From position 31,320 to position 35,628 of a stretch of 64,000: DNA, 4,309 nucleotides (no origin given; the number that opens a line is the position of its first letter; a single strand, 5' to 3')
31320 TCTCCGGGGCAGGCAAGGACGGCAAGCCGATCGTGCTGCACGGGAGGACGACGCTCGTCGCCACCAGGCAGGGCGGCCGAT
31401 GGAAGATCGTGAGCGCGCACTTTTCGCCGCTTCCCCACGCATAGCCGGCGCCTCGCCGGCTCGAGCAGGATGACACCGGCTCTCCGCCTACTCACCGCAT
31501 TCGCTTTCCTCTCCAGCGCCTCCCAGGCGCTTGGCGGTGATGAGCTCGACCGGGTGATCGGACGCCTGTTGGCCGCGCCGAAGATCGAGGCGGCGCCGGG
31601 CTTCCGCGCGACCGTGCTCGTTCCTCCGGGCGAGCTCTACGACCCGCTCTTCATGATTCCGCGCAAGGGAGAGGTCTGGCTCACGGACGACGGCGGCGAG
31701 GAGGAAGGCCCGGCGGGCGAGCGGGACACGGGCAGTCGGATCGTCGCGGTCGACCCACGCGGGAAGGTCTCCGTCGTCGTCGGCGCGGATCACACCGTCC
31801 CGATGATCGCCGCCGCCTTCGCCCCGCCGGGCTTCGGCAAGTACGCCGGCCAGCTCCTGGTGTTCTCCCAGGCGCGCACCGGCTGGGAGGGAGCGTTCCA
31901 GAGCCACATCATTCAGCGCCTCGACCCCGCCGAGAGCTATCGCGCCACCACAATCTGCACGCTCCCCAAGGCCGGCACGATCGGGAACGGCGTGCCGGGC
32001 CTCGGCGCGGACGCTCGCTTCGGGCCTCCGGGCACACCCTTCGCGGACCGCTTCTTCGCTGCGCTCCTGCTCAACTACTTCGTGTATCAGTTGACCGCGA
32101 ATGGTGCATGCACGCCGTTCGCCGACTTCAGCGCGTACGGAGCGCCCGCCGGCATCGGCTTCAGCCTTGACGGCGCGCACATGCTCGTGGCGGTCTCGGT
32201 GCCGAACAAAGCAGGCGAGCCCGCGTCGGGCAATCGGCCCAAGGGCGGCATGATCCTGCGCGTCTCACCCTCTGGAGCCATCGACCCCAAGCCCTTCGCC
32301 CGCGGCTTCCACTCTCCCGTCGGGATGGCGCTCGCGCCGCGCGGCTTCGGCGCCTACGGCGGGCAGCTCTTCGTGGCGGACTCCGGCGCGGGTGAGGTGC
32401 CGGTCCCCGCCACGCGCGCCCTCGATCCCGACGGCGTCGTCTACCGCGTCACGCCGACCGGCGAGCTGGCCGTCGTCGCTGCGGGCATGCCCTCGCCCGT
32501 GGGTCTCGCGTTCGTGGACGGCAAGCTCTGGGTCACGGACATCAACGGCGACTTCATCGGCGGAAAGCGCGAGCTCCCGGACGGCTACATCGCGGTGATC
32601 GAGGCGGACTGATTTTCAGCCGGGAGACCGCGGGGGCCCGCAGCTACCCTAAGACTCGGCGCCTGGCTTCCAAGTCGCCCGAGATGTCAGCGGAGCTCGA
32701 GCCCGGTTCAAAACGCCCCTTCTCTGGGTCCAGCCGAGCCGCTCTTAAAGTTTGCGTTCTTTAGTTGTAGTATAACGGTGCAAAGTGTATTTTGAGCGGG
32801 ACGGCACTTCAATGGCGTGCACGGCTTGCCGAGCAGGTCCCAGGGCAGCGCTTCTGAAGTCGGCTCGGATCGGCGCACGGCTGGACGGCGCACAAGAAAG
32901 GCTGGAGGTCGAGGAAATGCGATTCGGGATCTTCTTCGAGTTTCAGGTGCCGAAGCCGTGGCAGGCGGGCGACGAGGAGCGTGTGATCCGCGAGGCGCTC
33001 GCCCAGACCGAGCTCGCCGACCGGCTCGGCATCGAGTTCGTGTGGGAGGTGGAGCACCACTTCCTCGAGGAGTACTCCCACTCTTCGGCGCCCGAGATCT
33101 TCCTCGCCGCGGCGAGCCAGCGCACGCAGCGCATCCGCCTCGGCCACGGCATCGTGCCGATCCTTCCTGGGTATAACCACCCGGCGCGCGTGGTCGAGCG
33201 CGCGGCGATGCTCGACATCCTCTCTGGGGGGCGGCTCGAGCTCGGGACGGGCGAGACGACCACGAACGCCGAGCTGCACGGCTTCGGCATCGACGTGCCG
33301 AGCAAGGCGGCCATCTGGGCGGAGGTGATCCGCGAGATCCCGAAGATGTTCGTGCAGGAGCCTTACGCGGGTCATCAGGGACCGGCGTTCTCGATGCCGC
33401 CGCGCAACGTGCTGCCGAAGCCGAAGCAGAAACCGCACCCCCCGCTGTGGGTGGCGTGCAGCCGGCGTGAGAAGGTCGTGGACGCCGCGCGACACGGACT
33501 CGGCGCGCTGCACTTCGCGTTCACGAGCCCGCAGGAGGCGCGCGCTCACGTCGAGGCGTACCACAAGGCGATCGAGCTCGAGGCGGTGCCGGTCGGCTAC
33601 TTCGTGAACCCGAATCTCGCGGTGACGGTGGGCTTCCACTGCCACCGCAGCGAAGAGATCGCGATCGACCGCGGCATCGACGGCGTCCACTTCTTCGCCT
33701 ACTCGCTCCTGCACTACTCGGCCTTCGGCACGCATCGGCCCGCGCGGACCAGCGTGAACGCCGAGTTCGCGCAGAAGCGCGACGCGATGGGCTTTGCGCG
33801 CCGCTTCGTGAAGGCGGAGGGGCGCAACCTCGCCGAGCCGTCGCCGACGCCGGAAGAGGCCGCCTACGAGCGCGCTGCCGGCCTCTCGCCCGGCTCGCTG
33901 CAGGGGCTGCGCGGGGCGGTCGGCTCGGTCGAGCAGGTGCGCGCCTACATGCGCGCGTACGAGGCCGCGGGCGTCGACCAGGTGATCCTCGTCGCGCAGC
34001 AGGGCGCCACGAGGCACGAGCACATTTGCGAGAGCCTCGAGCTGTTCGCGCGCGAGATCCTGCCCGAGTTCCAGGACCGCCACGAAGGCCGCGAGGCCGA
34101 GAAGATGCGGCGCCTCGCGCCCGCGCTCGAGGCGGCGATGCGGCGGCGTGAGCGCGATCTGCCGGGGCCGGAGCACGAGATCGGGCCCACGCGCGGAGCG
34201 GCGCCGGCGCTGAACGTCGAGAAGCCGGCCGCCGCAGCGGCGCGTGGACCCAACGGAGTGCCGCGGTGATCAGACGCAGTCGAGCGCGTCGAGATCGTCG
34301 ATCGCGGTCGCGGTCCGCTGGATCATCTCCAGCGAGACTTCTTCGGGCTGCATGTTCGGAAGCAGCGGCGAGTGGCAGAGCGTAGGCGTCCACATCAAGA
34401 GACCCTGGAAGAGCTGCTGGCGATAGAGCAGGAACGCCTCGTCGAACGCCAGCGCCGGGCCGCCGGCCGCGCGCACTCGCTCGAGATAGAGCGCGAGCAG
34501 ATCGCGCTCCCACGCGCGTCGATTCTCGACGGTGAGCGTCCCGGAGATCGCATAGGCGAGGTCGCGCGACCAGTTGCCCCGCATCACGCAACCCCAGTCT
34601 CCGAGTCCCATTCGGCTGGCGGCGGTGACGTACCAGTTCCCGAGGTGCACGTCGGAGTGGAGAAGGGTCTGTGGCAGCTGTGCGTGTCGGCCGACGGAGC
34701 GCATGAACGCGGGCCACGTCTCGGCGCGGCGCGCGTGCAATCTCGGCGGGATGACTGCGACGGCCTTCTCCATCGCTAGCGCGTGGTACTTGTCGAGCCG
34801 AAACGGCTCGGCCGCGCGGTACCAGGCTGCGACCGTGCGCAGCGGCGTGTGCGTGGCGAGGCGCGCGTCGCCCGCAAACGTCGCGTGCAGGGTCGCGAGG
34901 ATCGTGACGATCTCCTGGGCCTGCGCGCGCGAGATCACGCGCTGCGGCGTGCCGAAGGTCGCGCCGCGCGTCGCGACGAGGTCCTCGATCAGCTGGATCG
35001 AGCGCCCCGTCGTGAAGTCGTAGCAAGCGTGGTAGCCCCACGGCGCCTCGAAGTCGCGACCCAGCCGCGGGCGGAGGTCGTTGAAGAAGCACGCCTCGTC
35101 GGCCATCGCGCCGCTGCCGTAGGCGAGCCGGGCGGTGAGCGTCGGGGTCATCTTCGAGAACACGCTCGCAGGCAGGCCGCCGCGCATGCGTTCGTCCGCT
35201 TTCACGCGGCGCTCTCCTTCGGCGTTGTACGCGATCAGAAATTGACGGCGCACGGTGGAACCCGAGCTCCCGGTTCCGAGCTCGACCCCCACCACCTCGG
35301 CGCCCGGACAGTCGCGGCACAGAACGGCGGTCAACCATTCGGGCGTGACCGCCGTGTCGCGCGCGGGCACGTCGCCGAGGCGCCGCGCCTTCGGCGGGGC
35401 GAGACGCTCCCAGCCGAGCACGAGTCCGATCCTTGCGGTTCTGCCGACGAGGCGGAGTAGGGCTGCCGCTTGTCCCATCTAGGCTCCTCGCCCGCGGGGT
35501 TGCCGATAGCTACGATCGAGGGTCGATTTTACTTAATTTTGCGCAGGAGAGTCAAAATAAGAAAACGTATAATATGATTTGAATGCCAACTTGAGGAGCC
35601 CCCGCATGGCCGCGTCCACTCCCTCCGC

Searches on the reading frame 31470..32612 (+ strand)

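Call 50: search_protein_families(library=pfam, proteins=[window:31470-32612:+], max_evalue=0.00001)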
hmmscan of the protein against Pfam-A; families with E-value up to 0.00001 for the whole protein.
window:31470-32612:+ (380 aa): 0 families

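Call 68: search_protein_families(library=ncbifam, proteins=[window:31470-32612:+], max_evalue=0.001)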
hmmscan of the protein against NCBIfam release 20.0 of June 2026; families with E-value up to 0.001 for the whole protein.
window:31470-32612:+ (380 aa): 2 families
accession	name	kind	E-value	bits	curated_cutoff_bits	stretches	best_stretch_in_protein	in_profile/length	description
NF033206.1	ScyE_fam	subfamily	5.6e-10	39.3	80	1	256-357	230-319/333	ScyD/ScyE family protein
TIGR03118.1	PEPCTERM_chp_1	hypoth_equivalog_domain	0.00028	20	79.95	0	280-311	243-274/336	TIGR03118 family protein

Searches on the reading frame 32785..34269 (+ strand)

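Call 50: search_protein_families(library=pfam, proteins=[window:32785-34269:+], max_evalue=0.00001)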
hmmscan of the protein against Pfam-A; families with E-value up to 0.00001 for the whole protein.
window:32785-34269:+ (494 aa): 1 family
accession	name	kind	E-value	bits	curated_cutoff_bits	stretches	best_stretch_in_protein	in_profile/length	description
PF00296.26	Bac_luciferase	-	6.4e-42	144.5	27.9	1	45-399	1-314/314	Luciferase-like monooxygenase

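Call 68: search_protein_families(library=ncbifam, proteins=[window:32785-34269:+], max_evalue=0.001)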
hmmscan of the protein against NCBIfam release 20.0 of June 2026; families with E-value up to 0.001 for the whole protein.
window:32785-34269:+ (494 aa): 26 families (the best 25 are shown)
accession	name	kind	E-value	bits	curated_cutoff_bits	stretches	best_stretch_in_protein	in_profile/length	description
TIGR04027.1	LLM_KPN_01858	hypoth_equivalog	8.2e-25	87.4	412.9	1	68-197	19-146/326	putative FMN-dependent luciferase-like monooxygenase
TIGR03858.1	LLM_2I7G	subfamily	4.7e-24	85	462.25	1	50-265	7-219/337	Atu2307/SP_0267 family LLM class monooxygenase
TIGR03558.1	oxido_grp_1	subfamily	6.4e-23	81.4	166.95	1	65-291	16-229/325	MsnO8 family LLM class oxidoreductase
TIGR03619.1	F420_Rv2161c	subfamily_domain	4.5e-22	78.8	166.9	1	79-262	8-201/247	TIGR03619 family F420-dependent LLM class oxidoreductase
TIGR03560.1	F420_Rv1855c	subfamily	6e-19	68.7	231.4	1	65-263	9-212/227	TIGR03560 family F420-dependent LLM class oxidoreductase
TIGR04020.1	seco_metab_LLM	subfamily_domain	4.8e-17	62.1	244.45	1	72-264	22-212/341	MupA/Atu3671 family FMN-dependent luciferase-like monooxygenase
TIGR03571.1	lucif_BA3436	subfamily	6.4e-15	55.2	303.9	1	56-269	18-232/304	TIGR03571 family LLM class oxidoreductase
NF052254.1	luciferase_Alph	exception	1.1e-12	47.8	600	1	46-261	2-209/354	luciferase subunit alpha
TIGR04036.1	LLM_CE1758_fam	subfamily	2.6e-12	46.2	479.1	1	60-260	19-217/355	CE1758 family FMN-dependent luciferase-like monooxygenase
TIGR03857.1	F420_MSMEG_2249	hypoth_equivalog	1.6e-11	44.1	218.4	1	68-264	13-197/329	TIGR03857 family LLM class F420-dependent oxidoreductase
TIGR03621.1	F420_MSMEG_2516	subfamily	3.8e-11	42.7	213.15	1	100-227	39-159/295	TIGR03621 family F420-dependent LLM class oxidoreductase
NF052255.1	luciferase_Beta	exception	1.2e-10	40.9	500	1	45-268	1-219/325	luciferase subunit beta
TIGR03557.1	F420_G6P_family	subfamily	2e-10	40.3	210.4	1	64-240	8-184/316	TIGR03557 family F420-dependent LLM class oxidoreductase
NF002619.0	PRK02271.1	equivalog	3.7e-09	36.3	276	1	72-262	17-194/329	5,10-methylenetetrahydromethanopterin reductase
TIGR04465.1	ArgArg_F420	equivalog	5.8e-09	35.5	470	1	71-238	62-229/364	F420-dependent hydroxymycolic acid dehydrogenase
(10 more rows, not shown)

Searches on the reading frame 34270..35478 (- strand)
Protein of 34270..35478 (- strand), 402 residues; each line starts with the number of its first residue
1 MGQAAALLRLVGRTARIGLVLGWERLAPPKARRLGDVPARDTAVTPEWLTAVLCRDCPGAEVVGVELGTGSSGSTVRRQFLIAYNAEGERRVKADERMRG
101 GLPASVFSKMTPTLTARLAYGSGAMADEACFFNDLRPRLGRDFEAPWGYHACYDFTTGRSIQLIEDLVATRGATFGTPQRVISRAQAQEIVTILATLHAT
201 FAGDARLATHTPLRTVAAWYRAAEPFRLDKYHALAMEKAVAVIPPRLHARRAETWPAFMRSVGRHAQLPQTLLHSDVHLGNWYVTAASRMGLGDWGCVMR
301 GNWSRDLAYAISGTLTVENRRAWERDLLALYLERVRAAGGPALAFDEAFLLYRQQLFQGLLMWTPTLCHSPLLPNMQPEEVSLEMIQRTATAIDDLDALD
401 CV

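Call 50: search_protein_families(library=pfam, proteins=[window:34270-35478:-], max_evalue=0.00001)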
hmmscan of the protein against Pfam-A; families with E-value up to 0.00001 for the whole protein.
window:34270-35478:- (402 aa): 1 family
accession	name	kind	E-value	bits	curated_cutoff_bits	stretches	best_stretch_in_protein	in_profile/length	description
PF01636.29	APH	-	6.6e-13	49.4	23.2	1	178-335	88-232/239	Phosphotransferase enzyme family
